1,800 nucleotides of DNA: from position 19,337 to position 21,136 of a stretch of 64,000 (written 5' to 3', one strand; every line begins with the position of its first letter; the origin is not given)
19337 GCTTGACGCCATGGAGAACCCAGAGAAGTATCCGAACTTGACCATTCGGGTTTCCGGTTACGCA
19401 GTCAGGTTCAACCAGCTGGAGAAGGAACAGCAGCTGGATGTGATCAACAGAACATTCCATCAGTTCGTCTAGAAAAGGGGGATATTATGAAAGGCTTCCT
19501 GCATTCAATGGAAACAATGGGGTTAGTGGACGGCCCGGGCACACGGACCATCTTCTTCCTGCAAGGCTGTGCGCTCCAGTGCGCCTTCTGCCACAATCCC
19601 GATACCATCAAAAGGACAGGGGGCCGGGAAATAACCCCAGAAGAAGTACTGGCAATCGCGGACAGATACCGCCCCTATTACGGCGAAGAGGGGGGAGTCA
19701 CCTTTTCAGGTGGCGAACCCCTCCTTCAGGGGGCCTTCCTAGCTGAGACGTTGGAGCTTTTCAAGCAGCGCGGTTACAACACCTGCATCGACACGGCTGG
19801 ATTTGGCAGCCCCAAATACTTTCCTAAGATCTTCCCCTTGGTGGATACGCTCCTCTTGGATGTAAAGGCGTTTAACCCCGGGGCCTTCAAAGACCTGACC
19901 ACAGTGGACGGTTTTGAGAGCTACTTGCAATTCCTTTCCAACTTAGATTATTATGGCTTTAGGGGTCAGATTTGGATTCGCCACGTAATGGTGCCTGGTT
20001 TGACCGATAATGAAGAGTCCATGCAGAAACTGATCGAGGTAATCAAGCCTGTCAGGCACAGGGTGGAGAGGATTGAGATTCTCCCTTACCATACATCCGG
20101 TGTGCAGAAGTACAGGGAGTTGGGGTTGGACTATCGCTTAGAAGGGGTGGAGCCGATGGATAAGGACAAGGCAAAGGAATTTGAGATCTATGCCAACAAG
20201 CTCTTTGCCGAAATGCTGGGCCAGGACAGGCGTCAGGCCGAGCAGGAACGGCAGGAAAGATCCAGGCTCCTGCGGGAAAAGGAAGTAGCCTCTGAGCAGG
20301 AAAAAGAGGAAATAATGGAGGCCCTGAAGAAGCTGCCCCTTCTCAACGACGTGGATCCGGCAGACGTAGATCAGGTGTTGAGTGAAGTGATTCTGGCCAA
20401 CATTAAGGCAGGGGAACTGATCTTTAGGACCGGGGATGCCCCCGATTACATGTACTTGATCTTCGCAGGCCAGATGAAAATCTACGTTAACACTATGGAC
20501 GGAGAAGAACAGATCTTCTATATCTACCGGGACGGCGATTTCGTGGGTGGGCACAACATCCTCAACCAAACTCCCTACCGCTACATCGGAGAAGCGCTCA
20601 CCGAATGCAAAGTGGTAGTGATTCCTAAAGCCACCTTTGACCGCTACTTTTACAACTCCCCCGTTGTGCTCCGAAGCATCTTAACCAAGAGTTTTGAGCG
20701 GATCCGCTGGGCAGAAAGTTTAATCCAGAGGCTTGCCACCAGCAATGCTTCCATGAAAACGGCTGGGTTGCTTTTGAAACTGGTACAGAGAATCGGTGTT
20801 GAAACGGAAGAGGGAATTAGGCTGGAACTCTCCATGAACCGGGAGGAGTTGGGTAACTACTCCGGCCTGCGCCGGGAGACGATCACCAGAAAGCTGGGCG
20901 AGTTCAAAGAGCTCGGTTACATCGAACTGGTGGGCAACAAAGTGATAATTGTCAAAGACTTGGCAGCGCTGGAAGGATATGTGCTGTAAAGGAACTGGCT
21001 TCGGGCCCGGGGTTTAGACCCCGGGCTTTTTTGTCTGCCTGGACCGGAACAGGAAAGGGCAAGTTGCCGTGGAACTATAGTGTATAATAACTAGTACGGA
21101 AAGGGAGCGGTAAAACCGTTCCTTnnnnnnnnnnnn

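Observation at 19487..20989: Pyruvate formate-lyase activating enzyme fused in-frame to a Crp/Fnr-family transcription factor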

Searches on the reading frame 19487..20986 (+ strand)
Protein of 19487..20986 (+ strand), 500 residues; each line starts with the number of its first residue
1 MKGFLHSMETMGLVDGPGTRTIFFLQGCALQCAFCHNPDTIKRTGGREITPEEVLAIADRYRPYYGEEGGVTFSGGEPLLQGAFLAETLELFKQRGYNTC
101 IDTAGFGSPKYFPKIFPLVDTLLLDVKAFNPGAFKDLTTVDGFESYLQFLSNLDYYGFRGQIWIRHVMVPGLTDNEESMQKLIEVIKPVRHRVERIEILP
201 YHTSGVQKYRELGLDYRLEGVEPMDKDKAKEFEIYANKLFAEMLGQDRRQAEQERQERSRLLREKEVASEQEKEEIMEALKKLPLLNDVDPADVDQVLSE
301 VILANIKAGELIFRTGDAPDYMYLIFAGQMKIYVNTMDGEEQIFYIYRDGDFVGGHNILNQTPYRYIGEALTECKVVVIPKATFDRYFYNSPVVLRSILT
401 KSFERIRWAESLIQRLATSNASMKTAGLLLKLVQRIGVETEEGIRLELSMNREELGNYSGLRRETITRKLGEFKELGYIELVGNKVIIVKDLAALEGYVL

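Call 3: search_protein_families(library=pfam, proteins=[window:19487-20986:+], max_evalue=0.01)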
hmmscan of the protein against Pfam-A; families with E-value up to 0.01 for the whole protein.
window:19487-20986:+ (500 aa): 5 families
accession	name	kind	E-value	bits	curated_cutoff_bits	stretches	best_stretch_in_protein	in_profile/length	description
PF04055.27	Radical_SAM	-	5.5e-23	82.4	29.5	1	24-181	3-164/166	Radical SAM superfamily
PF00027.35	cNMP_binding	-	2.7e-19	69.4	27.5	1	305-387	3-85/89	Cyclic nucleotide-binding domain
PF13353.11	Fer4_12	-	4.4e-16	59.8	22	1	14-105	1-91/137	4Fe-4S single cluster domain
PF13545.12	HTH_Crp_2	-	2.1e-15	56.9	27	1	426-496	4-68/70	Crp-like helix-turn-helix domain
PF00325.26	Crp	-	1.2e-05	25.3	21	1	448-479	1-32/32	Bacterial regulatory proteins, crp family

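Call 4: search_protein_families(library=ncbifam, proteins=[window:19487-20986:+], max_evalue=0.01)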
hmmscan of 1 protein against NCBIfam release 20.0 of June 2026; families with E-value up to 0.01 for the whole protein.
window:19487-20986:+ (500 aa): 43 families (the best 25 are shown)
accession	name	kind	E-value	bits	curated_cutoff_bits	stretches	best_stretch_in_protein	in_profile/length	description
TIGR02493.1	PFLA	equivalog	1.8e-73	246.8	231.75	1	5-231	2-227/235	pyruvate formate-lyase-activating protein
NF008356.0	PRK11145.1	equivalog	4.5e-55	186.6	375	1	3-230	5-231/246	pyruvate formate lyase 1-activating protein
TIGR02494.1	PFLE_PFLC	subfamily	1.2e-49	169.1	174.35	2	46-234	101-287/293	glycyl-radical enzyme activating protein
NF043069.1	T4HPD_activ_SAM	equivalog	4.6e-43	147.7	425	2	43-233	98-285/299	trans-4-hydroxy-L-proline dehydratase activase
NF033717.2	HPDL_rSAM_activ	equivalog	4.9e-43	147.5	420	2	44-247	107-308/311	4-hydroxyphenylacetate decarboxylase activase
NF033719.1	ind_deCO2_activ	equivalog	2.3e-41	142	425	2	44-232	106-289/302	indoleacetate decarboxylase activase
NF048010.1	SfplDhtActHpsHDes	equivalog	7.5e-41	139.9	430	2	46-232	109-294/298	(2S)-3-sulfopropanediol dehydratase activating enzyme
TIGR04395.1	cutC_activ_rSAM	equivalog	2.2e-39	135.5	360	2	46-235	107-296/309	choline TMA-lyase-activating enzyme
TIGR04041.1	activase_YjjW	hypoth_equivalog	2.2e-33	115.9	250.2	2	48-209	92-246/276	YjjW family glycine radical enzyme activase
NF048008.1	SfplDhtActHpfHKleb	equivalog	1.6e-31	109.8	500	2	41-222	100-279/308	(2S)-3-sulfopropanediol dehydratase activating enzyme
NF007483.0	PRK10076.1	equivalog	1.7e-28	99.6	326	2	64-237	114-282/292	[formate-C-acetyltransferase]-activating enzyme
TIGR04003.1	rSAM_BssD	equivalog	8.6e-27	94.1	496.45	2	44-223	103-283/314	[benzylsuccinate synthase]-activating enzyme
NF008365.0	PRK11161.1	subfamily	8.6e-23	80.9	228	1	304-495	50-239/250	fumarate/nitrate reduction transcriptional regulator Fnr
TIGR02495.1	NrdG2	equivalog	1.2e-19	70.4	131.15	1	6-144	3-138/193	anaerobic ribonucleoside-triphosphate reductase activating protein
NF050806.1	TransRegFixKCaul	equivalog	1.4e-19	70.2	300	1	304-497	26-212/215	transcriptional regulator FixK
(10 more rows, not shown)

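Call 5: find_homologous_proteins(query=window:19487-20986:+, max_evalue=1e-10)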
Query window:19487-20986:+ (500 aa): 619 proteins with E <= 1e-10 among 8000 candidates; the best 120 are listed.
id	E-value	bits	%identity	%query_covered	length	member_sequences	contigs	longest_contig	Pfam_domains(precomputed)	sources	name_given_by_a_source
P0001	0.0e+0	1124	100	100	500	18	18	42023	PF04055.28,PF13353.12,PF13545.13,PF00027.36,PF00325.27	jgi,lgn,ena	jgi:pyruvate formate lyase activating enzyme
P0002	1.1e-277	940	81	100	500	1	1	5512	PF04055.28,PF13353.12,PF13545.13,PF00027.36,PF00325.27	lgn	-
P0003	3.0e-269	912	78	100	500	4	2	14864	PF04055.28,PF13353.12,PF13545.13,PF00027.36,PF00325.27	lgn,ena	-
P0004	1.5e-268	909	78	100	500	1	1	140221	PF04055.28,PF13353.12,PF13545.13,PF00027.36,PF00325.27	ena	-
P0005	1.3e-266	903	77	100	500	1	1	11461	PF04055.28,PF13353.12,PF13545.13,PF00027.36,PF00325.27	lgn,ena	-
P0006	1.3e-266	903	77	100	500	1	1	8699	PF04055.28,PF13353.12,PF13545.13,PF00027.36,PF00325.27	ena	-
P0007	2.5e-266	902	77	100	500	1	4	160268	PF04055.28,PF13353.12,PF13545.13,PF00027.36,PF00325.27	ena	-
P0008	4.1e-266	901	77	100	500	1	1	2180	PF04055.28,PF13353.12,PF13545.13,PF00027.36,PF00325.27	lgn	-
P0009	8.7e-266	900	77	100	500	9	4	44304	PF04055.28,PF13353.12,PF13545.13,PF00027.36,PF00325.27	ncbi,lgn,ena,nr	ncbi:MAG: pyruvate formate-lyase-activating protein [Bacillota bacterium]|nr:pyruvate formate-lyase-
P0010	2.9e-265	899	77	100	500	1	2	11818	PF04055.28,PF13353.12,PF13545.13,PF00027.36,PF00325.27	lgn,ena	-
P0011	4.3e-265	898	77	100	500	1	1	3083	PF04055.28,PF13353.12,PF13545.13,PF00027.36,PF00325.27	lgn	-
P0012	1.2e-264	897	77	100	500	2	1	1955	PF04055.28,PF13353.12,PF13545.13,PF00027.36,PF00325.27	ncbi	-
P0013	3.0e-264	895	75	100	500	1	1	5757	PF04055.28,PF13353.12,PF13545.13,PF00027.36,PF00325.27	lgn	-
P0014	9.9e-263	890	77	100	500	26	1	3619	PF04055.28,PF13353.12,PF13545.13,PF00027.36,PF00325.27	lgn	-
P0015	1.6e-262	890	76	100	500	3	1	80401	PF04055.28,PF13353.12,PF13545.13,PF00027.36,PF00325.27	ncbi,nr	ncbi:MAG: pyruvate formate lyase-activating protein [Firmicutes bacterium]|nr:pyruvate formate lyase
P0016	3.2e-262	889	76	100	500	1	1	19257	PF04055.28,PF13353.12,PF13545.13,PF00027.36,PF00325.27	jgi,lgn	-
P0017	7.2e-261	884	75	100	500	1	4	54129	PF04055.28,PF13353.12,PF13545.13,PF00027.36,PF00325.27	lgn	-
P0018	2.0e-260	883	75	100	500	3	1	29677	PF04055.28,PF13353.12,PF13545.13,PF00027.36,PF00325.27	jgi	-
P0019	3.8e-260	882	75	100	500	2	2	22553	PF04055.28,PF13353.12,PF13545.13,PF00027.36,PF00325.27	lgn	-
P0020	9.5e-260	880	75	100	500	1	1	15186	PF04055.28,PF13353.12,PF13545.13,PF00027.36,PF00325.27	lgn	-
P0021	1.8e-259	880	77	100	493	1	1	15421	PF04055.28,PF13353.12,PF13545.13,PF00027.36,PF00325.27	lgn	-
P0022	2.5e-259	879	75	100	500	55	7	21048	PF04055.28,PF13353.12,PF13545.13,PF00027.36,PF00325.27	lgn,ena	-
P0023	5.0e-259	878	74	100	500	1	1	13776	PF04055.28,PF13353.12,PF13545.13,PF00027.36,PF00325.27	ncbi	-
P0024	7.6e-259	878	75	100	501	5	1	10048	PF04055.28,PF13353.12,PF13545.13,PF00027.36,PF00325.27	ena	-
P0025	8.8e-259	877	74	100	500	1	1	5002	PF04055.28,PF13353.12,PF13545.13,PF00027.36,PF00325.27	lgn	-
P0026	1.2e-258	877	75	100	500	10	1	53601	PF04055.28,PF13353.12,PF13545.13,PF00027.36,PF00325.27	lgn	-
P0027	2.9e-258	876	75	100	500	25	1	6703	PF04055.28,PF13353.12,PF13545.13,PF00027.36,PF00325.27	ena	-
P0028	1.4e-257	873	75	100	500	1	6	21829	PF04055.28,PF13353.12,PF13545.13,PF00027.36,PF00325.27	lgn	-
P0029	1.9e-257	873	75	100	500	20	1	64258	PF04055.28,PF13353.12,PF13545.13,PF00027.36,PF00325.27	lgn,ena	-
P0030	6.6e-257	871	74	100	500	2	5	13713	PF04055.28,PF13353.12,PF13545.13,PF00027.36,PF00325.27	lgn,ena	-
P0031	1.0e-256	870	75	100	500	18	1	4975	PF04055.28,PF13353.12,PF13545.13,PF00027.36,PF00325.27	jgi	-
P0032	1.2e-256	870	75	100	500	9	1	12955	PF04055.28,PF13353.12,PF13545.13,PF00027.36,PF00325.27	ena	-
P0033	1.8e-256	870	75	100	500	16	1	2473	PF04055.28,PF13353.12,PF13545.13,PF00027.36,PF00325.27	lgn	-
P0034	2.3e-256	869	74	100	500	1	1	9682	PF04055.28,PF13353.12,PF13545.13,PF00027.36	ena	-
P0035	2.4e-255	866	77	100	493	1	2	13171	PF04055.28,PF13353.12,PF13545.13,PF00027.36,PF00325.27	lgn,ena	-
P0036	6.9e-255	864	74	100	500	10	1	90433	PF04055.28,PF13353.12,PF13545.13,PF00027.36,PF00325.27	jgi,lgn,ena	-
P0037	1.5e-254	863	74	100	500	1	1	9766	PF04055.28,PF13353.12,PF13545.13,PF00027.36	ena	-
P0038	1.8e-254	863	73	100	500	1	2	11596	PF04055.28,PF13353.12,PF13545.13,PF00027.36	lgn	-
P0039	3.3e-254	862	74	100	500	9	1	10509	PF04055.28,PF13353.12,PF13545.13,PF00027.36,PF00325.27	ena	-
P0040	2.5e-252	856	74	100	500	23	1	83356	PF04055.28,PF13353.12,PF13545.13,PF00027.36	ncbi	-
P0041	3.4e-252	856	72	100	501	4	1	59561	PF04055.28,PF13353.12,PF13545.13,PF00027.36,PF00325.27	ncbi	-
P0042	5.5e-252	855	73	100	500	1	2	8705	PF04055.28,PF13353.12,PF13545.13,PF00027.36,PF00325.27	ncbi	-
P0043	5.1e-251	852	74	98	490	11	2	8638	PF04055.28,PF13353.12,PF13545.13,PF00027.36,PF00325.27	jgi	jgi:pyruvate formate lyase activating enzyme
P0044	4.2e-250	849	72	100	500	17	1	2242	PF04055.28,PF13353.12,PF13545.13,PF00027.36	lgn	-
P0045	1.4e-249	847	72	100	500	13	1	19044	PF04055.28,PF13353.12,PF13545.13,PF00027.36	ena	-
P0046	5.2e-249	845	72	100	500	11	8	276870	PF04055.28,PF13353.12,PF13545.13,PF00027.36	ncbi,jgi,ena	-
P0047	5.6e-249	845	71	100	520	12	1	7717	PF04055.28,PF13353.12,PF13545.13,PF00027.36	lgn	-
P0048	1.3e-248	844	72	100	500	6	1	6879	PF04055.28,PF13353.12,PF13545.13,PF00027.36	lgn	-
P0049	5.4e-246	835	71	100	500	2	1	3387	PF04055.28,PF13353.12,PF13545.13,PF00027.36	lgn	-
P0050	5.9e-246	835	72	100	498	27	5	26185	PF04055.28,PF13353.12,PF13545.13,PF00027.36,PF00325.27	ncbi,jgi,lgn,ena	jgi:pyruvate formate lyase activating enzyme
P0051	5.8e-244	828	72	100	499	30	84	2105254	PF04055.28,PF13353.12,PF13545.13,PF00027.36,PF00325.27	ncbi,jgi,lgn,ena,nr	ncbi:MAG: pyruvate formate-lyase-activating protein [Limnochordia bacterium]|jgi:pyruvate formate ly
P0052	6.7e-244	828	70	100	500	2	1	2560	PF04055.28,PF13353.12,PF13545.13,PF00027.36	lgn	-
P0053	6.5e-243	825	71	100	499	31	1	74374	PF04055.28,PF13353.12,PF13545.13,PF00027.36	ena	-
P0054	1.6e-242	824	72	100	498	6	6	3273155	PF04055.28,PF13353.12,PF13545.13,PF00027.36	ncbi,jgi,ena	jgi:pyruvate formate lyase activating enzyme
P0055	6.7e-241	818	70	100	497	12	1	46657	PF04055.28,PF13353.12,PF13545.13,PF00027.36,PF00325.27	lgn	-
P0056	1.8e-240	817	72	100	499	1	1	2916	PF04055.28,PF13353.12,PF13545.13,PF00027.36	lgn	-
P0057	1.1e-239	814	70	100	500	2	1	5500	PF04055.28,PF13353.12,PF13545.13,PF00027.36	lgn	-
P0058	2.3e-237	807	72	98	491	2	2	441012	PF04055.28,PF13353.12,PF13545.13,PF00027.36,PF00325.27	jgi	-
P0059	2.1e-235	800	68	100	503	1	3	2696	PF04055.28,PF13353.12,PF13545.13,PF00027.36,PF00325.27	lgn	-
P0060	3.3e-235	800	78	90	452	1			PF04055.28,PF13545.13,PF00027.36,PF00325.27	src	-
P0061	1.1e-233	794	67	100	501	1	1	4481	PF04055.28,PF13353.12,PF13545.13,PF00027.36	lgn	-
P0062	3.1e-229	780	69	98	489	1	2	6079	PF04055.28,PF13353.12,PF13545.13,PF00027.36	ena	-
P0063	1.9e-224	764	73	91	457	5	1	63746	PF04055.28,PF13545.13,PF00027.36,PF00325.27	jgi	jgi:pyruvate formate lyase activating enzyme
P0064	2.3e-207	708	62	100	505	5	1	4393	PF04055.28,PF13353.12,PF13545.13,PF00027.36,PF00325.27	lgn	-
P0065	2.8e-207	707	61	100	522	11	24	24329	PF04055.28,PF13353.12,PF13545.13,PF00027.36,PF00325.27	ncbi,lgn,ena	-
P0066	9.0e-207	706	61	100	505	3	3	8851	PF04055.28,PF13353.12,PF13545.13,PF00027.36,PF00325.27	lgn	-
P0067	5.9e-206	703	61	100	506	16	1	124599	PF04055.28,PF13353.12,PF13545.13,PF00027.36,PF00325.27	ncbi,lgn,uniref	ncbi:pyruvate formate-lyase-activating protein [Gallicola sp. Sow4_E12]|uniref:pyruvate formate-lyas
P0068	4.1e-204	697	61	100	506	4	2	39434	PF04055.28,PF13353.12,PF13545.13,PF00027.36,PF00325.27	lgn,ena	-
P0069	3.1e-203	694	61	100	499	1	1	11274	PF04055.28,PF13353.12,PF13545.13,PF00027.36,PF00325.27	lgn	-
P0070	2.3e-202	691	61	100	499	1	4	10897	PF04055.28,PF13353.12,PF13545.13,PF00027.36,PF00325.27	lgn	-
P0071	6.3e-202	690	61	100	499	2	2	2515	PF04055.28,PF13353.12,PF13545.13,PF00027.36,PF00325.27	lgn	-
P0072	6.5e-202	690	62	100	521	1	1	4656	PF04055.28,PF13353.12,PF13545.13,PF00027.36,PF00325.27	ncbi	-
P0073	2.7e-201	688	59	100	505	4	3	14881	PF04055.28,PF13353.12,PF13545.13,PF00027.36,PF00325.27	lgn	-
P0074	3.4e-201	687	62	100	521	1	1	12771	PF04055.28,PF13353.12,PF13545.13,PF00027.36,PF00325.27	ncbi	-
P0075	7.9e-201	686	61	100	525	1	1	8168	PF04055.28,PF13353.12,PF13545.13,PF00027.36,PF00325.27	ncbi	-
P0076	1.0e-200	686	60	100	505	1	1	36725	PF04055.28,PF13353.12,PF13545.13,PF00027.36,PF00325.27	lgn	-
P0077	3.0e-199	681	61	100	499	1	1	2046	PF04055.28,PF13353.12,PF13545.13,PF00027.36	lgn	-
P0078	4.9e-199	680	62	100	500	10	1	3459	PF04055.28,PF13353.12,PF13545.13,PF00027.36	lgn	-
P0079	2.9e-198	678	58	100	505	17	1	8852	PF04055.28,PF13353.12,PF13545.13,PF00027.36,PF00325.27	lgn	-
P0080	4.2e-197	674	59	100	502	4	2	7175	PF04055.28,PF13353.12,PF13545.13,PF00027.36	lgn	-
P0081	1.4e-192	659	57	99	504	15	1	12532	PF04055.28,PF13353.12,PF13545.13,PF00027.36,PF00325.27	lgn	-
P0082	3.8e-190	651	58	100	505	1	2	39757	PF04055.28,PF13353.12,PF13545.13,PF00027.36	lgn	-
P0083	1.5e-189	649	58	98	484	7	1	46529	PF04055.28,PF13353.12,PF13545.13,PF00027.36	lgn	-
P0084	2.5e-189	648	56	99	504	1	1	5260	PF04055.28,PF13353.12,PF13545.13,PF00027.36,PF00325.27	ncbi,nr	ncbi:MAG: pyruvate formate-lyase-activating protein [Bacillota bacterium]|nr:pyruvate formate-lyase-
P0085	7.4e-185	634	57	99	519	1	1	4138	PF04055.28,PF13353.12,PF13545.13,PF00027.36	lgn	-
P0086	1.4e-182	626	56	100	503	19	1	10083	PF04055.28,PF13353.12,PF13545.13,PF00027.36,PF00325.27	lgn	-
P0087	6.5e-179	614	54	100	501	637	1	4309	PF04055.28,PF13353.12,PF13545.13,PF00027.36,PF00325.27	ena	-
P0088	1.3e-178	613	53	100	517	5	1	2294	PF04055.28,PF13353.12,PF13545.13,PF00027.36,PF00325.27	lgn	-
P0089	1.4e-177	609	53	100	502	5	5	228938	PF04055.28,PF13353.12,PF13545.13,PF00027.36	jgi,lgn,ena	-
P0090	2.2e-176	606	55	99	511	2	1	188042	PF04055.28,PF13353.12,PF13545.13,PF00027.36,PF00325.27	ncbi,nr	ncbi:MAG: pyruvate formate-lyase-activating protein [Ndongobacter sp.]|nr:pyruvate formate-lyase-act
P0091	2.6e-176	605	54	99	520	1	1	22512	PF04055.28,PF13353.12,PF13545.13,PF00027.36,PF00325.27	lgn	-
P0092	3.4e-176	605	52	100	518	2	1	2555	PF04055.28,PF13353.12,PF13545.13,PF00027.36,PF00325.27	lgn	-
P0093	1.2e-175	603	53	100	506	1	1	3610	PF04055.28,PF13353.12,PF13545.13,PF00027.36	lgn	-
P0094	2.5e-175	602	56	99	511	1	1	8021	PF04055.28,PF13353.12,PF13545.13,PF00027.36,PF00325.27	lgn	-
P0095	2.9e-174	599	52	100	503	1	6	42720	PF04055.28,PF13353.12,PF13545.13,PF00027.36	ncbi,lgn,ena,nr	ncbi:MAG: pyruvate formate lyase-activating protein [Clostridiaceae bacterium]|nr:pyruvate formate l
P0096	5.9e-174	598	52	100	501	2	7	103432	PF04055.28,PF13353.12,PF13545.13,PF00027.36,PF00325.27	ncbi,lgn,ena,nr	ncbi:MAG: pyruvate formate lyase-activating protein [Christensenellaceae bacterium]|nr:pyruvate form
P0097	1.7e-172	593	53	100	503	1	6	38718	PF04055.28,PF13353.12,PF13545.13,PF00027.36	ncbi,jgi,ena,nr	ncbi:MAG: pyruvate formate lyase-activating protein [Clostridiaceae bacterium]|nr:pyruvate formate l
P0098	2.9e-172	592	52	99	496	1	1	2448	PF04055.28,PF13353.12,PF13545.13,PF00027.36,PF00325.27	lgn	-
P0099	4.6e-172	591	53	100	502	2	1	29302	PF04055.28,PF13353.12,PF13545.13,PF00027.36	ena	-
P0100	3.7e-171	588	51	100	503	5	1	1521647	PF04055.28,PF13353.12,PF13545.13,PF00027.36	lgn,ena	-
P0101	5.6e-171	588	52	100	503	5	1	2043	PF04055.28,PF13353.12,PF13545.13,PF00027.36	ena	-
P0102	9.2e-171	587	51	100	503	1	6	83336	PF04055.28,PF13353.12,PF13545.13,PF00027.36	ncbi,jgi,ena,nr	ncbi:MAG TPA: pyruvate formate lyase-activating protein [Clostridiaceae bacterium]|nr:pyruvate forma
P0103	1.4e-170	586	52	99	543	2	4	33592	PF04055.28,PF13353.12,PF13545.13,PF00027.36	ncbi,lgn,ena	-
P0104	3.0e-170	585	53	99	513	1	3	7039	PF04055.28,PF13353.12,PF13545.13,PF00027.36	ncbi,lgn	-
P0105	1.2e-169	583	51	100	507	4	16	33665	PF04055.28,PF13353.12,PF13545.13,PF00027.36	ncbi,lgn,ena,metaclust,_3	metaclust:\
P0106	4.6e-167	575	52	100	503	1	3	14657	PF04055.28,PF13353.12,PF13545.13,PF00027.36,PF00325.27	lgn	-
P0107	2.7e-166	572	52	100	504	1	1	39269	PF04055.28,PF13353.12,PF13545.13,PF00027.36,PF00325.27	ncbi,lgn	-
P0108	7.8e-166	571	52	99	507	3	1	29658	PF04055.28,PF13353.12,PF13545.13,PF00027.36,PF00325.27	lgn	-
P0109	1.1e-165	570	50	100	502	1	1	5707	PF04055.28,PF13353.12,PF13545.13,PF00027.36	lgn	-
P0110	5.9e-165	568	50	99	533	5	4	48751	PF04055.28,PF13353.12,PF13545.13,PF00027.36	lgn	-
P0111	7.1e-165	568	52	99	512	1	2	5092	PF04055.28,PF13353.12,PF13545.13,PF00027.36,PF00325.27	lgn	-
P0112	9.3e-165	567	50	100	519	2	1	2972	PF04055.28,PF13353.12,PF13545.13,PF00027.36,PF00325.27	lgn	-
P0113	3.0e-163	562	51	100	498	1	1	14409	PF04055.28,PF13353.12,PF13545.13,PF00027.36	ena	-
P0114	5.0e-163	562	51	100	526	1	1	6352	PF04055.28,PF13353.12,PF13545.13,PF00027.36,PF00325.27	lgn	-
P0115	3.3e-162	559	52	99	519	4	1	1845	PF04055.28,PF13353.12,PF13545.13,PF00027.36,PF00325.27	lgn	-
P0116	6.9e-162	558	57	86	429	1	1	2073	PF04055.28,PF13545.13,PF00027.36,PF00325.27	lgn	-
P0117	1.9e-161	556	51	100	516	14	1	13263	PF04055.28,PF13353.12,PF13545.13,PF00027.36,PF00325.27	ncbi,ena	-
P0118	3.3e-161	556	49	100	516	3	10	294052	PF04055.28,PF13353.12,PF13545.13,PF00027.36,PF00325.27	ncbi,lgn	-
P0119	1.5e-160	553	50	100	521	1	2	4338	PF04055.28,PF13353.12,PF13545.13,PF00027.36,PF00325.27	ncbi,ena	-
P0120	2.7e-160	553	51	99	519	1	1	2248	PF04055.28,PF13353.12,PF13545.13,PF00027.36,PF00325.27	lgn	-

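Call 31: predict_structure(alignment_id=A3)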
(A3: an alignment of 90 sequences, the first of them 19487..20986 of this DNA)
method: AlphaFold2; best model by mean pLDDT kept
length: 500 residues; sequences in the alignment: 90
mean_pLDDT: 87.4   pTM: 0.61
mean pLDDT of the five models: 87.4, 85.3, 82.9, 81.3, 79.6
residues with pLDDT >= 90: 237; 70-90: 241; 50-70: 22; < 50: 0
segments of 3 or more residues with pLDDT < 50: none
pLDDT, mean of each block of 10 residues (from residue 1): 93 82 94 90 92 97 88 95 98 96 95 98 96 92 96 90 95 95 95 89 92 92 94 89 74 72 69 73 70 80 89 88 90 80 86 86 88 90 87 81 76 72 82 89 90 84 83 85 90 79
secondary structure, 60 per line:
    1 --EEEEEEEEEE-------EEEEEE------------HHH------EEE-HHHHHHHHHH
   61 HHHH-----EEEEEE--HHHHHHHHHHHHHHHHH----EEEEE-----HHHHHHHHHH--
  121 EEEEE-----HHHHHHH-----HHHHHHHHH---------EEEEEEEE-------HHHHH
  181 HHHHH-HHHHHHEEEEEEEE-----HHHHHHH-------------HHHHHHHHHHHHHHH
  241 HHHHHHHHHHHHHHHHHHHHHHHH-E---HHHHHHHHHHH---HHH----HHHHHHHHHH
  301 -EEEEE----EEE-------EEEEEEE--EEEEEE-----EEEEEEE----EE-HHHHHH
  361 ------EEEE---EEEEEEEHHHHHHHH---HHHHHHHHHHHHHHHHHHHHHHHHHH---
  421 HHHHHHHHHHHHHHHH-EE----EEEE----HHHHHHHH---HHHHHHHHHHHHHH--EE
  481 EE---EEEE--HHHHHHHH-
elements in order: E3-12 E20-25 E47-49 H51-64 E70-75 H78-94 E99-103 H109-118 E121-125 H131-137 H143-151 E161-168 H176-185 H187-192 E193-200 H206-212 H226-264 H270-280 H291-300 E302-306 E311-313 E321-327 E330-335 E341-347 H355-360 E367-370 E374-380 H381-388 H392-417 H421-436 E444-447 H452-459 H463-476 E479-482 E486-489 H492-499
